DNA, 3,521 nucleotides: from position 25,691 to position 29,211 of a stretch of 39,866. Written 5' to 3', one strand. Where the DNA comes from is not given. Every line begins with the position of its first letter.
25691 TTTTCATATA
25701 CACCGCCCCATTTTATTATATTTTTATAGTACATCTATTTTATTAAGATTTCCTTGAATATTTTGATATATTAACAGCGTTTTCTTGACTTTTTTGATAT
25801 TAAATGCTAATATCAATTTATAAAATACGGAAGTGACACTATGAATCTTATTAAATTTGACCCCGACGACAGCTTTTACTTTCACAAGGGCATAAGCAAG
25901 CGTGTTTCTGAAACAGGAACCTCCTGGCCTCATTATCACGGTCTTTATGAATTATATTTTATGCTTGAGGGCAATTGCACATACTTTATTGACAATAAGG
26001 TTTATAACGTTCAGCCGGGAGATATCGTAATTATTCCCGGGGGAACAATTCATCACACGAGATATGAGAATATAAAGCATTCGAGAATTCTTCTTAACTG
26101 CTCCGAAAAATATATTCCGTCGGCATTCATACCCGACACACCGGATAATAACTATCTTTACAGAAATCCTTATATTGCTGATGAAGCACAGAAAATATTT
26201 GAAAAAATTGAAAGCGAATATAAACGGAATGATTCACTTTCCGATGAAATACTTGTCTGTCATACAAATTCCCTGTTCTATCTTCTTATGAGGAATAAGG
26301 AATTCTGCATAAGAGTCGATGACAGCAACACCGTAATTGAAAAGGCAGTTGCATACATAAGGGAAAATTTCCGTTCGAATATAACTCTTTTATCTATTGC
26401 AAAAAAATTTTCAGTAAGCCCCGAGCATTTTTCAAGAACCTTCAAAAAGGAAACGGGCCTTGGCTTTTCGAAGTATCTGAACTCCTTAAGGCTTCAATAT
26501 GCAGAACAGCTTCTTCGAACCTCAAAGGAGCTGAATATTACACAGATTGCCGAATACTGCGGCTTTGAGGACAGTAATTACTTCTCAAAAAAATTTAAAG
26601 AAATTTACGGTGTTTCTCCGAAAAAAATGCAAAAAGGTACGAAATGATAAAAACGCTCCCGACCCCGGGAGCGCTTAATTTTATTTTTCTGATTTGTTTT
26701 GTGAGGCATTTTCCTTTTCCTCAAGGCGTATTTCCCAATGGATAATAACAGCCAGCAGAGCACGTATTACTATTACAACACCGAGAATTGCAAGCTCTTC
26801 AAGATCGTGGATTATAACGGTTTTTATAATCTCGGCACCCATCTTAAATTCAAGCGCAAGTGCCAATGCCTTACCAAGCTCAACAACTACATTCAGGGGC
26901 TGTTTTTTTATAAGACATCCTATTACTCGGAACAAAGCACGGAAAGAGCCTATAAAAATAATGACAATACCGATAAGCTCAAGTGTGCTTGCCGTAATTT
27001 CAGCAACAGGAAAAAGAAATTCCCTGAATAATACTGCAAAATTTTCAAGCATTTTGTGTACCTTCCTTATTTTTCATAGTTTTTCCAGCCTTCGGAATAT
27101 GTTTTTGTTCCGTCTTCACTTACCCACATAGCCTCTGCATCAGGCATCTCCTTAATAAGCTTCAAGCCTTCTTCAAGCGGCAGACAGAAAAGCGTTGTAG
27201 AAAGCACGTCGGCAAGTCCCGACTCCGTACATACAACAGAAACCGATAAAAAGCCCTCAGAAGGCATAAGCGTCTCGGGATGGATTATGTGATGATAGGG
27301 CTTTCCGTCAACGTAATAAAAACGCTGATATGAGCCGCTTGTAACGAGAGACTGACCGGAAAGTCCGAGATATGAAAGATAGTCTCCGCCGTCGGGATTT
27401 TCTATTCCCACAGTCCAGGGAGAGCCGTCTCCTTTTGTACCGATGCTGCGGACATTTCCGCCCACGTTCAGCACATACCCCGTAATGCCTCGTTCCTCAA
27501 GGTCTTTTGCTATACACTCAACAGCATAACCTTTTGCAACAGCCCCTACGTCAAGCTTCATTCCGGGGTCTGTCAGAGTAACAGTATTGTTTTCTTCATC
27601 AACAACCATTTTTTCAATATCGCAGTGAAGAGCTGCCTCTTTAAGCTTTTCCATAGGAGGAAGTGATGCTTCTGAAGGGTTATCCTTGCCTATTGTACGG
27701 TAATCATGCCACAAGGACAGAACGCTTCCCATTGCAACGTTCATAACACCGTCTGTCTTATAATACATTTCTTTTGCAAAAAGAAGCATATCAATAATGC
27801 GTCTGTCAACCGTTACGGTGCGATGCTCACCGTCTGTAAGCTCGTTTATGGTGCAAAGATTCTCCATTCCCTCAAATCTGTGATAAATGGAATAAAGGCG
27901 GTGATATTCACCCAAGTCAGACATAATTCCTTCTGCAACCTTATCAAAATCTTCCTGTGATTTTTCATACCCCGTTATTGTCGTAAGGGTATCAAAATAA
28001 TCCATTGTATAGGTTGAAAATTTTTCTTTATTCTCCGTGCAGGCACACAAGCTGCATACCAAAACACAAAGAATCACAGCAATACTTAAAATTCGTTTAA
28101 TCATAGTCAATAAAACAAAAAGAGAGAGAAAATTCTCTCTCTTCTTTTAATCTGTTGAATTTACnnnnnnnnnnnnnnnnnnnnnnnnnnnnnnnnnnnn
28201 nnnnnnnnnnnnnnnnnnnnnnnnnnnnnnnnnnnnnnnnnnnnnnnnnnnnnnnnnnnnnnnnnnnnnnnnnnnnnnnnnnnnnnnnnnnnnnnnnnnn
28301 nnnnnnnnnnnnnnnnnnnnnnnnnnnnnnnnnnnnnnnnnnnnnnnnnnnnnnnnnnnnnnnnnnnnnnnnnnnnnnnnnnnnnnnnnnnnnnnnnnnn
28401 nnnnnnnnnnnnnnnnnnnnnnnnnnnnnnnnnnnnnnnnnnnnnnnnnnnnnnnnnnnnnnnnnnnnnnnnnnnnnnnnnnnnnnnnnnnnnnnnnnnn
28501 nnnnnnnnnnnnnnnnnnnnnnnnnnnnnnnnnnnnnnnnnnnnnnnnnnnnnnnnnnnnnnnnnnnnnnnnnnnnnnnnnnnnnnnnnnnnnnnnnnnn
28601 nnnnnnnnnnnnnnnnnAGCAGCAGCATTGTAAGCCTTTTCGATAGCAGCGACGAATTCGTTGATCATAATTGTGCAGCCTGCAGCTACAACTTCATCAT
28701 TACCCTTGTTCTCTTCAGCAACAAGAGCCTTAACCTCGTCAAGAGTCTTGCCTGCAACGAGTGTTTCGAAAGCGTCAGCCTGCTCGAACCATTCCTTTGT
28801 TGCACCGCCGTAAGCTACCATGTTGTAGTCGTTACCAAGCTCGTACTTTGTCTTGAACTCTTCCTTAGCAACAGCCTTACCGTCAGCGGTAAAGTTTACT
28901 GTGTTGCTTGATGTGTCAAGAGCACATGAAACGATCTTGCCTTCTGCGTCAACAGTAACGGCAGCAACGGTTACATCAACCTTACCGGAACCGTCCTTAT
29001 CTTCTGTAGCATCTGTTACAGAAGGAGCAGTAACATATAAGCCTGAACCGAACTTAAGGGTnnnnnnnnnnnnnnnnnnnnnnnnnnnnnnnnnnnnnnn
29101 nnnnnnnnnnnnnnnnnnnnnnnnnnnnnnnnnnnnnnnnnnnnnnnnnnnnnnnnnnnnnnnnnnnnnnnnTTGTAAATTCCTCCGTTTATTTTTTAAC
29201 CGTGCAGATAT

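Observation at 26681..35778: Rnf operon extended by NusG_II + Gx membrane proteins and followed by a lipoprotein/ApbE/DUF1622 unit: candidate undescribed Rnf-linked extracytoplasmic flavin module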

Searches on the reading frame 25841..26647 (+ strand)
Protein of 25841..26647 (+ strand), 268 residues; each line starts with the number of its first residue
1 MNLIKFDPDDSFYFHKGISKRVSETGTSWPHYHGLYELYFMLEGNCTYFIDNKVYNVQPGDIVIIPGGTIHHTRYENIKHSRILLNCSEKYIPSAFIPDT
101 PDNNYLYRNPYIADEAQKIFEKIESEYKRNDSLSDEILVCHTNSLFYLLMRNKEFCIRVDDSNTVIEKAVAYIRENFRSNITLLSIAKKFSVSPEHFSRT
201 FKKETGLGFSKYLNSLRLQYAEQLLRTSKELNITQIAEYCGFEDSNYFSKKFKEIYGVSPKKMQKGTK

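Call 14: search_protein_families(library=pfam, proteins=[window:25841-26647:+], max_evalue=0.001)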
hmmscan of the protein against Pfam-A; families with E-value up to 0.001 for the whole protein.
window:25841-26647:+ (268 aa): 4 families
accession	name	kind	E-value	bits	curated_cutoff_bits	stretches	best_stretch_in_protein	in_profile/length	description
PF12833.13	HTH_18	-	4.9e-23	81.7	33.6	1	186-265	1-79/80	Helix-turn-helix domain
PF00165.29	HTH_AraC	-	1.6e-20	73.2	26.6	2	228-262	6-39/42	Bacterial regulatory helix-turn-helix proteins, AraC family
PF02311.25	AraC_binding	-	3e-11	43.7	21.1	1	18-136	7-129/135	AraC-like ligand binding domain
PF07883.17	Cupin_2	-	7.6e-10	38.8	27.2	1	26-74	9-57/70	Cupin domain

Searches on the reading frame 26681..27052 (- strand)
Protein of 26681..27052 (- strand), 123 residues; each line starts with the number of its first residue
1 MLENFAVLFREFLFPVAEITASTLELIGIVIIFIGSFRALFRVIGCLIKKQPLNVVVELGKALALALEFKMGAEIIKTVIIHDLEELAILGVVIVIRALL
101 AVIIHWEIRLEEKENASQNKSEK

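Call 14: search_protein_families(library=pfam, proteins=[window:26681-27052:-], max_evalue=0.001)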
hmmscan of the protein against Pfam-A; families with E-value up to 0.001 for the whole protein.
window:26681-27052:- (123 aa): 1 family
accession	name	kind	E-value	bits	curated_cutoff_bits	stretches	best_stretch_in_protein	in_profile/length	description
PF07784.16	DUF1622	-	7.2e-16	58.4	24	1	53-108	23-78/78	Protein of unknown function (DUF1622)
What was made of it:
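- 26681..27052 (-): DUF1622 small membrane protein (123 aa), role unknown. PF07784 7e-16 (call 14).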

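Call 33: search_protein_families(library=ncbifam, proteins=[window:26681-27052:-], max_evalue=0.01)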
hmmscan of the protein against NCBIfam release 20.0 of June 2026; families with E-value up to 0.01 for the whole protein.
window:26681-27052:- (123 aa): 0 families

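Call 66: find_homologous_proteins(query=window:26681-27052:-, max_evalue=0.001)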
Query window:26681-27052:- (123 aa): 1386 proteins with E <= 0.001 among 1396 candidates; the best 120 are listed.
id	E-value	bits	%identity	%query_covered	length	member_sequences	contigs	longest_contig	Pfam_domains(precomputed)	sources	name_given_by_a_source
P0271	1.3e-66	240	100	100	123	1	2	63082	PF07784.17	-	-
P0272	4.0e-66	238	99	100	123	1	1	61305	PF07784.17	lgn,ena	-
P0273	6.0e-66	238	98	100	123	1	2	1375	PF07784.17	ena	-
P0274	4.4e-65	235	98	100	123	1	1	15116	PF07784.17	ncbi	-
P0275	1.1e-62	227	96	99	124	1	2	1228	PF07784.17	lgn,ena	-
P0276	1.6e-62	227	95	99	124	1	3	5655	PF07784.17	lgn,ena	-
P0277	2.3e-62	226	94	99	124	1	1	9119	PF07784.17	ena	-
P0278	3.2e-62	226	95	99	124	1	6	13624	PF07784.17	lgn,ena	-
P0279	3.4e-62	225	93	99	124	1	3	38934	PF07784.17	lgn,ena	-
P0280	3.6e-62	225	91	100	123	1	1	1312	PF07784.17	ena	-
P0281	4.8e-62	225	94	99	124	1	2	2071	PF07784.17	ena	-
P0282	6.0e-62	225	93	99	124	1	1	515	PF07784.17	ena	-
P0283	7.0e-62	224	93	99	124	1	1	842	PF07784.17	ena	-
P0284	7.0e-62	224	93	99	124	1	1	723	PF07784.17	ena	-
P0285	1.3e-61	224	91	100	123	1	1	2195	PF07784.17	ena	-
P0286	1.7e-61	223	95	89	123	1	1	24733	PF07784.17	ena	-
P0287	2.6e-61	223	89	100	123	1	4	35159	PF07784.17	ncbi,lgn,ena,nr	ncbi:MAG: DUF1622 domain-containing protein [Clostridia bacterium]|nr:DUF1622 domain-containing prot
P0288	3.6e-61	222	89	100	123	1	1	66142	PF07784.17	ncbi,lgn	-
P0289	3.9e-61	222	91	100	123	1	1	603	PF07784.17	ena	-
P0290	6.4e-61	221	93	100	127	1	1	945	PF07784.17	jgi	jgi:uncharacterized membrane protein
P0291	6.9e-60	218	93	97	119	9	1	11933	PF07784.17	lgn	-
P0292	3.6e-59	216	90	99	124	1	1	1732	PF07784.17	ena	-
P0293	4.2e-59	216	90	99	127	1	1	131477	PF07784.17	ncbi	-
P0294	6.2e-59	215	90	100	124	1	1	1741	PF07784.17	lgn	-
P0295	8.8e-59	215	90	99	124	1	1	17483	PF07784.17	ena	-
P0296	1.7e-58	214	89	99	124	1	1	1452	PF07784.17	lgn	-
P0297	2.3e-58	213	86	99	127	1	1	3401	PF07784.17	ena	-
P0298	2.4e-58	213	87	99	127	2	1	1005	PF07784.17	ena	-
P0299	2.6e-58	213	90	99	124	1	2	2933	PF07784.17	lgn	-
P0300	2.8e-58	213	87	99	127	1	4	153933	PF07784.17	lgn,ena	-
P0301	3.2e-58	213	87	99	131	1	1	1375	PF07784.17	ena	-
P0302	4.2e-58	212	86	99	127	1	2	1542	PF07784.17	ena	-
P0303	4.3e-58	212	87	100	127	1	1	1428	PF07784.17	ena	-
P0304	4.7e-58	212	86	99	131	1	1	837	PF07784.17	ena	-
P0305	6.9e-58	212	91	93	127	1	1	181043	PF07784.17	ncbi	-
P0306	7.3e-58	212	86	99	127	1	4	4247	PF07784.17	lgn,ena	-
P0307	5.2e-57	209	86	99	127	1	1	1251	PF07784.17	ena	-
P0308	6.1e-57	209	86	99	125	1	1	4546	PF07784.17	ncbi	-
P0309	1.2e-56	208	86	99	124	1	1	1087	PF07784.17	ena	-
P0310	1.6e-56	207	87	99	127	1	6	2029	PF07784.17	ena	-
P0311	1.6e-56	207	86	100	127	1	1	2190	PF07784.17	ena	-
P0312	2.1e-56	207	86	100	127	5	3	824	PF07784.17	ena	-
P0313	7.9e-56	205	85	100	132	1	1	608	PF07784.17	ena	-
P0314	2.7e-55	203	81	100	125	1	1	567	PF07784.17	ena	-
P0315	8.1e-55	202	83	99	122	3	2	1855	PF07784.17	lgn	-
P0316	3.7e-50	187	76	100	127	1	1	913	PF07784.17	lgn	-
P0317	7.4e-50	186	76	98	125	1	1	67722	PF07784.17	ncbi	-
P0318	1.2e-48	182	73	99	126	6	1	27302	PF07784.17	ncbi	-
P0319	1.9e-48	181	74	97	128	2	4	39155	PF07784.17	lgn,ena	-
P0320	2.1e-48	181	72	100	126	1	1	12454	PF07784.17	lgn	-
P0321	2.3e-48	181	74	100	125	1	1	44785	PF07784.17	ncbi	-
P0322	1.2e-47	179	72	99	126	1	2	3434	PF07784.17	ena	-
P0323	1.3e-47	179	75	100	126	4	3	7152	PF07784.17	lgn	-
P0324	1.3e-47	179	73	99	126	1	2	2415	PF07784.17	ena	-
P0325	1.6e-47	178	73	99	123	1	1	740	PF07784.17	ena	-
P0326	1.8e-47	178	72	99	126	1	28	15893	PF07784.17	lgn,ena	-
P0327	2.0e-47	178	72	99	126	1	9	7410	PF07784.17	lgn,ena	-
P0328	2.8e-47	177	73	99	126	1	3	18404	PF07784.17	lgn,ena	-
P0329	3.2e-47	177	72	99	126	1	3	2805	PF07784.17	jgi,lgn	jgi:uncharacterized membrane protein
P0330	4.8e-47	177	76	96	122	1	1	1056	PF07784.17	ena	-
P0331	5.0e-47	177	75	94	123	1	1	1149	PF07784.17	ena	-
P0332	6.3e-47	176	72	99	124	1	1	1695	PF07784.17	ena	-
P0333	8.7e-47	176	71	99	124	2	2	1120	PF07784.17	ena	-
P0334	8.9e-47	176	70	100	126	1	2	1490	PF07784.17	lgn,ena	-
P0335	9.6e-47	176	71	99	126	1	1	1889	PF07784.17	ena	-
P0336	1.0e-46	176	72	98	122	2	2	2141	PF07784.17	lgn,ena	-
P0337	1.2e-46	175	72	98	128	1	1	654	PF07784.17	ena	-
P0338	1.5e-46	175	71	99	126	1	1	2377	PF07784.17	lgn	-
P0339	1.5e-46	175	73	99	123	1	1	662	PF07784.17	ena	-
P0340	1.5e-46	175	70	100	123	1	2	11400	PF07784.17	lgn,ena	-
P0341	1.6e-46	175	71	99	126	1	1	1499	PF07784.17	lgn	-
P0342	1.6e-46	175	81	88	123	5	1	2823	PF07784.17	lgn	-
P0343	2.4e-46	174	74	98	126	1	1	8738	PF07784.17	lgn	-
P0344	3.1e-46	174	69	100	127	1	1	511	PF07784.17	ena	-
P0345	3.5e-46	174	71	98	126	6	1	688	PF07784.17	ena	-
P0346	4.3e-46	174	73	98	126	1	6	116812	PF07784.17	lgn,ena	-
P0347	4.9e-46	173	73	98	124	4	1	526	PF07784.17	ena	-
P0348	5.1e-46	173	74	98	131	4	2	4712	PF07784.17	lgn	-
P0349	5.6e-46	173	76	94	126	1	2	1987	PF07784.17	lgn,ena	-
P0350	5.9e-46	173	74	98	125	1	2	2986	PF07784.17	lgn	-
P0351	6.9e-46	173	72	96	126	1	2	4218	PF07784.17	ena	-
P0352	7.7e-46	173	72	100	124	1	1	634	PF07784.17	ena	-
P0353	8.9e-46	173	71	98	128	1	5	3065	PF07784.17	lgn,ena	-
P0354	9.8e-46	173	70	99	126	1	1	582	PF07784.17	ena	-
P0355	1.0e-45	172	72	100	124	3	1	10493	PF07784.17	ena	-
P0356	1.1e-45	172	73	98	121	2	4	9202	PF07784.17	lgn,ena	-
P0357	1.2e-45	172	69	99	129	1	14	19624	PF07784.17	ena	-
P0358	1.2e-45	172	69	99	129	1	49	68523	PF07784.17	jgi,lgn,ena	jgi:uncharacterized membrane protein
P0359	1.3e-45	172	69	99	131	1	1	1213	PF07784.17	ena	-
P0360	1.3e-45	172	73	95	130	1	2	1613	PF07784.17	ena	-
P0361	1.3e-45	172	74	98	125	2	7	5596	PF07784.17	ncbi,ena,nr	ncbi:MAG: DUF1622 domain-containing protein [Clostridia bacterium]|nr:DUF1622 domain-containing prot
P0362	1.3e-45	172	72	99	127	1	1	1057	PF07784.17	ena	-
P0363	1.4e-45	172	71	100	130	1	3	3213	PF07784.17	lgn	-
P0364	1.6e-45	172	76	93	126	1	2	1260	PF07784.17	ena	-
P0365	1.6e-45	172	71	97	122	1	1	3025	PF07784.17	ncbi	-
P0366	2.1e-45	171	72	99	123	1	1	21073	PF07784.17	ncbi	-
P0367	2.2e-45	171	71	100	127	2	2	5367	PF07784.17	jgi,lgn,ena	jgi:uncharacterized membrane protein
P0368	2.2e-45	171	69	99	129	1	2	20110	PF07784.17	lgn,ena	-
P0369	2.5e-45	171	71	98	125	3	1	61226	PF07784.17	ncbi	-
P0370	3.0e-45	171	72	100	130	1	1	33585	PF07784.17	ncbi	-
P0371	3.0e-45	171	72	99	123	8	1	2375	PF07784.17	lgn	-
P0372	3.1e-45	171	69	98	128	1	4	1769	PF07784.17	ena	-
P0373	3.2e-45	171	72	100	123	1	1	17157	PF07784.17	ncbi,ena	-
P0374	3.5e-45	171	78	91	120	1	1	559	PF07784.17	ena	-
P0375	3.6e-45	171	76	86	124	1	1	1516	PF07784.17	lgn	-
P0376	3.7e-45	171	70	99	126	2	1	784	PF07784.17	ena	-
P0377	3.8e-45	171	72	94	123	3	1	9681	PF07784.17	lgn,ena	-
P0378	3.9e-45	171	71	99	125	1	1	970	PF07784.17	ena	-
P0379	3.9e-45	171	70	99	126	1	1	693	PF07784.17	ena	-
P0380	4.7e-45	170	73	98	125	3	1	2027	PF07784.17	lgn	-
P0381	4.7e-45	170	69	96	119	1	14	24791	PF07784.17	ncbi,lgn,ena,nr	ncbi:MAG: DUF1622 domain-containing protein [Clostridia bacterium]|nr:DUF1622 domain-containing prot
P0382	5.2e-45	170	71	98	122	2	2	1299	PF07784.17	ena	-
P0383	5.3e-45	170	74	94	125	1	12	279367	PF07784.17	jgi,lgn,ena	-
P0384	5.6e-45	170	73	96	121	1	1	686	PF07784.17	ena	-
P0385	5.6e-45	170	70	99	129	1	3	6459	PF07784.17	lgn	-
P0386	6.0e-45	170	67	100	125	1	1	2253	PF07784.17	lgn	-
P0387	6.0e-45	170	71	99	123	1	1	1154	PF07784.17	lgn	-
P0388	6.3e-45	170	70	98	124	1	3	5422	PF07784.17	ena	-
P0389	6.5e-45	170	71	98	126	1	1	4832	PF07784.17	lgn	-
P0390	6.7e-45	170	69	98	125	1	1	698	PF07784.17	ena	-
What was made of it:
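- Tried and rejected: It returned only close relatives, so it said nothing about DUF1622 in other gene contexts (call 66).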

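Call 68: find_encoding_contigs(protein=P0271, flank=3000, max_places=3)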
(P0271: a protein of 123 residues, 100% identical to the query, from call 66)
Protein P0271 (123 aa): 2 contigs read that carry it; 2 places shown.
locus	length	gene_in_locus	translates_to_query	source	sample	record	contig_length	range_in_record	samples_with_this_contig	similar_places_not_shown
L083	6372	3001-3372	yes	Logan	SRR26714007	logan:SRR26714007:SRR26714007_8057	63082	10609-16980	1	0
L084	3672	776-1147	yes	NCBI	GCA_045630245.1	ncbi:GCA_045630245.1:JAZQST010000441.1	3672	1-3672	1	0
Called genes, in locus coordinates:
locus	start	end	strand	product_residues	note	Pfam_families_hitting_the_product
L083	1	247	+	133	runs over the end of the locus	PF07009:NusG_II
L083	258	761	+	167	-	PF07456:Hpre_diP_synt_I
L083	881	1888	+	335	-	-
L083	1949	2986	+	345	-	PF02424:ApbE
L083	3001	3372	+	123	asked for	PF07784:DUF1622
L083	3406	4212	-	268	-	PF02311:AraC_binding, PF07883:Cupin_2, PF00165:HTH_AraC, PF12833:HTH_18, PF00165:HTH_AraC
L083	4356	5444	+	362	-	PF00149:Metallophos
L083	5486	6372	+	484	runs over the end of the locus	PF13347:MFS_2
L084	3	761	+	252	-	?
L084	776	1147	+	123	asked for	PF07784:DUF1622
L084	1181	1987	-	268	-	PF02311:AraC_binding, PF07883:Cupin_2, PF00165:HTH_AraC (weak), PF12833:HTH_18, PF00165:HTH_AraC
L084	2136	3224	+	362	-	PF00149:Metallophos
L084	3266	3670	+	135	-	?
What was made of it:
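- Checked: apbE most likely starts at the ATG at 28104 (345 aa, as called on the source contig, call 68), not at the TTG at 28110.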

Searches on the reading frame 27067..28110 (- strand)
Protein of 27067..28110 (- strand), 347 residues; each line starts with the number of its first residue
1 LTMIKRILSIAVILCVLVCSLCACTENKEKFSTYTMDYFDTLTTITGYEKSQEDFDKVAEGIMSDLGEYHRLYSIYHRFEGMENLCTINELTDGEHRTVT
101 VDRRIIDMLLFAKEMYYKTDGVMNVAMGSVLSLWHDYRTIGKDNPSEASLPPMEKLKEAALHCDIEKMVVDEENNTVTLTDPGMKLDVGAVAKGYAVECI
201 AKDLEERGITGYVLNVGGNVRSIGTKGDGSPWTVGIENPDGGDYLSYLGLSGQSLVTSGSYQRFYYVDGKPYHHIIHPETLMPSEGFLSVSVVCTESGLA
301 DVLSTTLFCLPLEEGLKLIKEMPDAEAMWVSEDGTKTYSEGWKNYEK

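Call 5: search_protein_families(library=pfam, proteins=[window:27067-28110:-], max_evalue=0.01)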
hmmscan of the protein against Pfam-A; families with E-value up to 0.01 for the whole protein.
window:27067-28110:- (347 aa): 1 family
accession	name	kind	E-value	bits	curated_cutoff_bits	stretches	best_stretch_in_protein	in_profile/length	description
PF02424.20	ApbE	-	3.1e-67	227.3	25.6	1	40-329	2-266/266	ApbE family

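Call 6: search_protein_families(library=ncbifam, proteins=[window:27067-28110:-], max_evalue=0.01)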
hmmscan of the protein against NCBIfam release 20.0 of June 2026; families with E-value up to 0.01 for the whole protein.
window:27067-28110:- (347 aa): 1 family
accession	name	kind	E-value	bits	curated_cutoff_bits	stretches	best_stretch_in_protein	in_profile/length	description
NF007774.0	PRK10461.1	equivalog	8.5e-31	107.1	498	1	9-325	10-323/351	FAD:protein FMN transferase ApbE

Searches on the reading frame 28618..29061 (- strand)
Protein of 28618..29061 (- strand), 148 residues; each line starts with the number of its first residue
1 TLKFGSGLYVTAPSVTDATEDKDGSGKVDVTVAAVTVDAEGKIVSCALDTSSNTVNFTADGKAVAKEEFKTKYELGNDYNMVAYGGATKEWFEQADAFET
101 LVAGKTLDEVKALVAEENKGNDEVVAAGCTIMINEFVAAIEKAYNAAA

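Call 64: predict_structure(alignment_id=A4)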
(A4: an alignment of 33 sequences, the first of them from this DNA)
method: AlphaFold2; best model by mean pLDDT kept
length: 148 residues; sequences in the alignment: 33
mean_pLDDT: 95.5   pTM: 0.89
mean pLDDT of the five models: 95.5, 95.2, 95.1, 94.8, 94.8
residues with pLDDT >= 90: 136; 70-90: 12; 50-70: 0; < 50: 0
segments of 3 or more residues with pLDDT < 50: none
pLDDT, mean of each block of 10 residues (from residue 1): 98 93 95 98 98 93 87 96 91 98 99 96 97 98 96
secondary structure, 60 per line:
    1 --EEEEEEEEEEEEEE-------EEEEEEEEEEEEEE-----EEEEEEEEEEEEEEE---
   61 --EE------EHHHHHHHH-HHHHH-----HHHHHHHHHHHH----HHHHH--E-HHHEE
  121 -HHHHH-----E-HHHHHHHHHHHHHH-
elements in order: E3-16 E24-37 E43-57 H72-79 H81-85 H91-102 H107-111 H122-126 H134-147
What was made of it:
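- the threonine sits four residues before the last helix in a confident model (call 64);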

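Call 67: fold_search(model_id=the predicted structure, library=pdb)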
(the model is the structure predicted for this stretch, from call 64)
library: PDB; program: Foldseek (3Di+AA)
matches with E <= 10: 782; with E <= 0.001: 0
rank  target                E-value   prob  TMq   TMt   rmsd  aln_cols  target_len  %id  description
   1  8rmc_D                4.9e-03  0.99  0.36  0.41   7.5       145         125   19  Structure of the FDX2-bound core ISC complex (proximal conformation) (released 2024-12-18)
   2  5wkp_H                7.9e-03  0.96  0.34  0.38   6.9       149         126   18  Crystal Structure of the Human mitochondrial Cysteine Desulfurase in complex with ISD11 and Iron-Sulfur Cluster Scaffo (released 2017-11-15)
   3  6wi2_D                1.0e-02  0.97  0.35  0.40   6.7       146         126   20  Structure of human mitochondrial complex Nfs1-ISCU2-ISD11 with E.coli ACP1 at 1.95 A resolution (NIAU)2. N-terminal mu (released 2020-04-22)
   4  8pk8_D                1.2e-02  0.97  0.35  0.40   6.5       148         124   18  Structure of the human mitochondrial iron-sulfur cluster biosynthesis complex during persulfide transfer (persulfide o (released 2024-05-01)
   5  7rtk_D                1.6e-02  0.91  0.33  0.38   8.9       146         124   20  Structure of the (NIAU)2 complex with N-terminal mutation of ISCU2 Y35D at 2.5 A resolution (released 2021-08-25)
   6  6w1d_D                1.9e-02  0.91  0.33  0.38   8.8       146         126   20  Structure of human mitochondrial complex Nfs1-ISCU2 (WT)-ISD11 with E.coli ACP1 at 1.8 A resolution (NIAU)2 (released 2020-03-18)
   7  5wkp_D                1.9e-02  0.89  0.33  0.39   7.1       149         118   17  Crystal Structure of the Human mitochondrial Cysteine Desulfurase in complex with ISD11 and Iron-Sulfur Cluster Scaffo (released 2017-11-15)
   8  6uxe_D                2.2e-02  0.89  0.33  0.37   8.8       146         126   20  Structure of the human mitochondrial desulfurase complex Nfs1-ISCU2(M140I)-ISD11 with E.coli ACP1 at 1.57 A resolution (released 2019-11-20)
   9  5wlw_H                2.5e-02  0.91  0.34  0.39   9.0       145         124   17  Crystal Structure of the Human Mitochondrial Cysteine Desulfurase with active Cysteine Loop within ISCU1 active site,  (released 2017-11-15)
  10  6wih_D                2.9e-02  0.85  0.33  0.37   8.9       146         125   20  N-terminal mutation of ISCU2 (L35H36) traps Nfs1 Cys loop in the active site of ISCU2 without metal present. Structure (released 2020-05-13)
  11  5had                  2.9e-02  0.75  0.23  0.25   7.7        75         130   16  Crystal structure of intermembrane space region of chloroplast protein ARC6 (released 2017-01-18)
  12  5d9r                  3.4e-02  0.69  0.23  0.25   7.5        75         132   16  Crystal structure of a conserved domain in the intermembrane space region of the plastid division protein ARC6 (released 2015-11-11)
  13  3lvl_A                3.9e-02  0.87  0.35  0.40   7.9       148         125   17  Crystal Structure of E.coli IscS-IscU complex (released 2010-04-21)
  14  1wfz_MODEL_1_A        3.9e-02  0.84  0.31  0.35   9.4       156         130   17  Solution structure of Iron-sulfur cluster protein U (IscU) (released 2004-11-27)
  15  5u9o_F                6.8e-02  0.33  0.19  0.19   8.4        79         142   11  Cocrystal structure of the intermembrane space region of the plastid division proteins PARC6 and PDV1 (released 2017-12-20)
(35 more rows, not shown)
